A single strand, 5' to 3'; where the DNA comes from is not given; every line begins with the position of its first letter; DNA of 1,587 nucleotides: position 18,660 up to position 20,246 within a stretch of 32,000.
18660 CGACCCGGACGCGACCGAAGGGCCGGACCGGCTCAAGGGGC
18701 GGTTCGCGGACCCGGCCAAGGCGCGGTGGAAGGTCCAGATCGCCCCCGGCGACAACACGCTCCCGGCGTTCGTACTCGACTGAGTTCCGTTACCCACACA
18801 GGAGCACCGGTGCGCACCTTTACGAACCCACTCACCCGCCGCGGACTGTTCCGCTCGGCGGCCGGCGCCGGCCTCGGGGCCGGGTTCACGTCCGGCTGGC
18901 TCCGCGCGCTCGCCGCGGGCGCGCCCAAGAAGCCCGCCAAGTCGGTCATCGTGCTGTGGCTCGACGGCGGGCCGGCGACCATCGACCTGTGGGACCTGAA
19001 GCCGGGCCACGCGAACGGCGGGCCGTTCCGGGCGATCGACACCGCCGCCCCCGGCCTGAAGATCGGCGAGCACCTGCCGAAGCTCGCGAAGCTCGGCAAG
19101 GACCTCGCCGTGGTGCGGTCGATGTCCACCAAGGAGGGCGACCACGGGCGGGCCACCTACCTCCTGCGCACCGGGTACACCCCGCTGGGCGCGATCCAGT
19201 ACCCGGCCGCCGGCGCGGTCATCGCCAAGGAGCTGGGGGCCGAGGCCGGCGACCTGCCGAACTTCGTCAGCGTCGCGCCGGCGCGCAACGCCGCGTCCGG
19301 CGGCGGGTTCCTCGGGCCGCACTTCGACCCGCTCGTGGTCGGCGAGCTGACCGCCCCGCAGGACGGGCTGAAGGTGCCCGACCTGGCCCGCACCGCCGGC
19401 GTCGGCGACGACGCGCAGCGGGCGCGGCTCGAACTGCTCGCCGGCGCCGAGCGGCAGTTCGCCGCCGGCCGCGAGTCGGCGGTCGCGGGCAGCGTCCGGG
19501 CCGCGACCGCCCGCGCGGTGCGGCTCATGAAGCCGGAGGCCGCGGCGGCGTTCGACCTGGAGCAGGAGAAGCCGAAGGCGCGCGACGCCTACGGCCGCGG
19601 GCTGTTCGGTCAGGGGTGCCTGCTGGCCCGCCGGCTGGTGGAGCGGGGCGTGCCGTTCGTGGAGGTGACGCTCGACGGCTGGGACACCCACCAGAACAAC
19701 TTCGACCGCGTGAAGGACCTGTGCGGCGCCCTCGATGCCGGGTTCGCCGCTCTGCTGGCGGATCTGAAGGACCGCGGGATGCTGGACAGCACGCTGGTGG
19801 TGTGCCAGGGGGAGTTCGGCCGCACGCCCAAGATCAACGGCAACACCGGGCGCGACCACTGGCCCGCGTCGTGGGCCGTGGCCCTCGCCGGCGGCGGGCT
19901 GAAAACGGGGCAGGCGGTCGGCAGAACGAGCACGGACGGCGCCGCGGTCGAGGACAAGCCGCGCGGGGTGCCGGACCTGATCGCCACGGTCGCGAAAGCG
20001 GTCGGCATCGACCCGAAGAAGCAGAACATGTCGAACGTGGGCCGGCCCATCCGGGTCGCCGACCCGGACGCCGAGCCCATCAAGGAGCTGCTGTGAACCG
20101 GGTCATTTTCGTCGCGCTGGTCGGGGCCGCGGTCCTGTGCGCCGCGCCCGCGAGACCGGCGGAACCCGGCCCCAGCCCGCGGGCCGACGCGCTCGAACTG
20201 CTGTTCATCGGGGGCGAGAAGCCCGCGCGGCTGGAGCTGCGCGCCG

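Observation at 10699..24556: Every product of a 14-gene single-strand array carries an export signal: candidate uncharacterised envelope capture-and-processing system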

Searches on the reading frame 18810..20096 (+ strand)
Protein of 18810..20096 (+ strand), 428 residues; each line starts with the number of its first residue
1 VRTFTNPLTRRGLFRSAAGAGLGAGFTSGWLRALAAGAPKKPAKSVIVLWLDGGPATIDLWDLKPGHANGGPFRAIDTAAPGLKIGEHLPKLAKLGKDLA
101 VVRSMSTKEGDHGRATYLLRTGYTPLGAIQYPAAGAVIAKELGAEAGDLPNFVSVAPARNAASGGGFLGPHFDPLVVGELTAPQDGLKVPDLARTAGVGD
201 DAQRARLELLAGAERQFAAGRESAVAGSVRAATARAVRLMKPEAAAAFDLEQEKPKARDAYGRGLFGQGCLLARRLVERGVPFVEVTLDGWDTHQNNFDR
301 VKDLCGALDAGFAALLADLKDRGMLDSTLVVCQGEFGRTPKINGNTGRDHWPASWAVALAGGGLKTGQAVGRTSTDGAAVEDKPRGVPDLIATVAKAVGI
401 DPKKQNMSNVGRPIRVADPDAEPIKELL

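Call 6: search_protein_families(library=pfam, proteins=[window:18810-20096:+], max_evalue=0.01)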
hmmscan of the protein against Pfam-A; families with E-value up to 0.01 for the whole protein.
window:18810-20096:+ (428 aa): 1 family
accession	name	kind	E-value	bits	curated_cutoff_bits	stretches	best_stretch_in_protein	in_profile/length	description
PF07394.17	DUF1501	-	1.6e-112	376.9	27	1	43-428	1-390/390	Protein of unknown function (DUF1501)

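Call 8: search_protein_families(library=ncbifam, proteins=[window:18810-20096:+], max_evalue=0.01)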
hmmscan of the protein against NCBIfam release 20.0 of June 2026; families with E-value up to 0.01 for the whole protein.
window:18810-20096:+ (428 aa): 0 families

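Call 25: search_solved_structures(query=window:18810-20096:+, max_evalue=1)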
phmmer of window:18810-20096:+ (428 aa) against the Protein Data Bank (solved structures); distinct sequences matched with E-value up to 1: 100 (the best 60 are shown).
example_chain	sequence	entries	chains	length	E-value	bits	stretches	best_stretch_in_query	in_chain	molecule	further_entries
4j1m_A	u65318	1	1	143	0.2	13.7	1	242-297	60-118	Thermonuclease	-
3u9o_A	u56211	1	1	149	0.2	13.6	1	241-300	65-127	Thermonuclease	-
2oeo_A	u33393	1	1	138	0.29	13.1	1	242-296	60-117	Staphylococcal thermonuclease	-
3hej_A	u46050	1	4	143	0.37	12.8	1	234-297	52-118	Thermonuclease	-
2of1_A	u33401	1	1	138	0.39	12.7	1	242-296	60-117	Staphylococcal thermonuclease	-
2pqe_A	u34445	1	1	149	0.48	12.4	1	232-296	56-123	Thermonuclease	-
4iun_A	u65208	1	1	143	0.51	12.3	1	242-300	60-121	Thermonuclease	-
1syc_A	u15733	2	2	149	0.51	12.3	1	241-298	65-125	STAPHYLOCOCCAL NUCLEASE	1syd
4kta_A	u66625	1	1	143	0.51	12.3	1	242-297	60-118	Thermonuclease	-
5kyi_A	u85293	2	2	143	0.52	12.3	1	235-297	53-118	Thermonuclease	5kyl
3hzx_A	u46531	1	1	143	0.55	12.2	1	239-297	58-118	Thermonuclease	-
5kru_A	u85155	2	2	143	0.59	12.1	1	240-297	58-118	Thermonuclease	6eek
5cgk_A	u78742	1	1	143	0.61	12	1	241-297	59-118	Thermonuclease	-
5c6a_A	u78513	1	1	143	0.7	11.8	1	242-297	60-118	Thermonuclease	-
1kda_A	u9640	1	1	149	0.71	11.8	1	241-298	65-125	STAPHYLOCOCCAL NUCLEASE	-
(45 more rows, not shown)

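Call 38: search_solved_structures(query=A2, max_evalue=10, show_alignments=2)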
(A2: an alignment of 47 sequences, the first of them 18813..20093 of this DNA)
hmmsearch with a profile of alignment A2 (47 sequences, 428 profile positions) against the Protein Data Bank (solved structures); distinct sequences matched with E-value up to 10: 12.
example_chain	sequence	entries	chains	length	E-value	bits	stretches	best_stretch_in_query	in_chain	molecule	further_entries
7stt_A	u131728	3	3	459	0.34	12.9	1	304-402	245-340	N-acetylgalactosamine-6-sulfatase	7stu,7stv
9bes_B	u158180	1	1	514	1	11.4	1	305-339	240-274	S1_8A Sulfatase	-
9bb9_A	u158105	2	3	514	1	11.4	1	305-339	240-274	S1_8A sulfatase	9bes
4j1m_A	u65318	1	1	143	1.1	11.2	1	243-300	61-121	Thermonuclease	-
1e33_P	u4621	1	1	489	1.5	10.8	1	307-335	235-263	Arylsulfatase A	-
1e2s_P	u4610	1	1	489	1.5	10.8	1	307-335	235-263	Arylsulfatase A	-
1auk_A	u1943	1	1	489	1.5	10.8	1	307-335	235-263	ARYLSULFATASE A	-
1e1z_P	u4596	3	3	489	1.5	10.8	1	307-335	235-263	Arylsulfatase A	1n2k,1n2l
1e3c_P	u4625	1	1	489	1.5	10.8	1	307-335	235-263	Arylsulfatase A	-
1zoi_A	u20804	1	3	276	1.6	10.7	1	336-400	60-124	esterase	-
9bba_A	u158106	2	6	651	2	10.4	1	299-337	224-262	S1_8C sulfatase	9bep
2qzu_A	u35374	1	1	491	2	10.3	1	294-351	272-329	Putative sulfatase yidJ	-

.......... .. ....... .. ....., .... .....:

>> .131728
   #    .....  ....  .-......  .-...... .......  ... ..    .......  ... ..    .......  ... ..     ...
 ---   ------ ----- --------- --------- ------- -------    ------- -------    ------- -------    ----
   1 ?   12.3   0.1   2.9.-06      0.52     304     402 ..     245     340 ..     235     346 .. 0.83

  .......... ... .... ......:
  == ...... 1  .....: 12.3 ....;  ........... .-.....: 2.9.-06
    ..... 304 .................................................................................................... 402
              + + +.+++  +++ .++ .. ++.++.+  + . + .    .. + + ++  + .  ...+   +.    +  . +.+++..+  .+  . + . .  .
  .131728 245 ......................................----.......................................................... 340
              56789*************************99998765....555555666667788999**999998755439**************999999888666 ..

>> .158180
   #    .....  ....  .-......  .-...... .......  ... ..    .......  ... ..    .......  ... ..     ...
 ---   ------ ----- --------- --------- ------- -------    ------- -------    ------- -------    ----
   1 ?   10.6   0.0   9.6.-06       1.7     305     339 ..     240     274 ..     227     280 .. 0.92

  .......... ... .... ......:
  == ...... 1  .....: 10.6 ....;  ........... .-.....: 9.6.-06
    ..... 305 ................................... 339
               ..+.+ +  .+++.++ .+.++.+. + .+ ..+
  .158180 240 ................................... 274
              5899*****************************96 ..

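Call 66: search_protein_families(library=pfam, proteins=[window:18810-20096:+], max_evalue=10)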
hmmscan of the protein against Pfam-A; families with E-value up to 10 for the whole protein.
window:18810-20096:+ (428 aa): 1 family
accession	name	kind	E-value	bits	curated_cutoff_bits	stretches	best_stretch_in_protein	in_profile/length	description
PF07394.17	DUF1501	-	1.6e-112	376.9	27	1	43-428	1-390/390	Protein of unknown function (DUF1501)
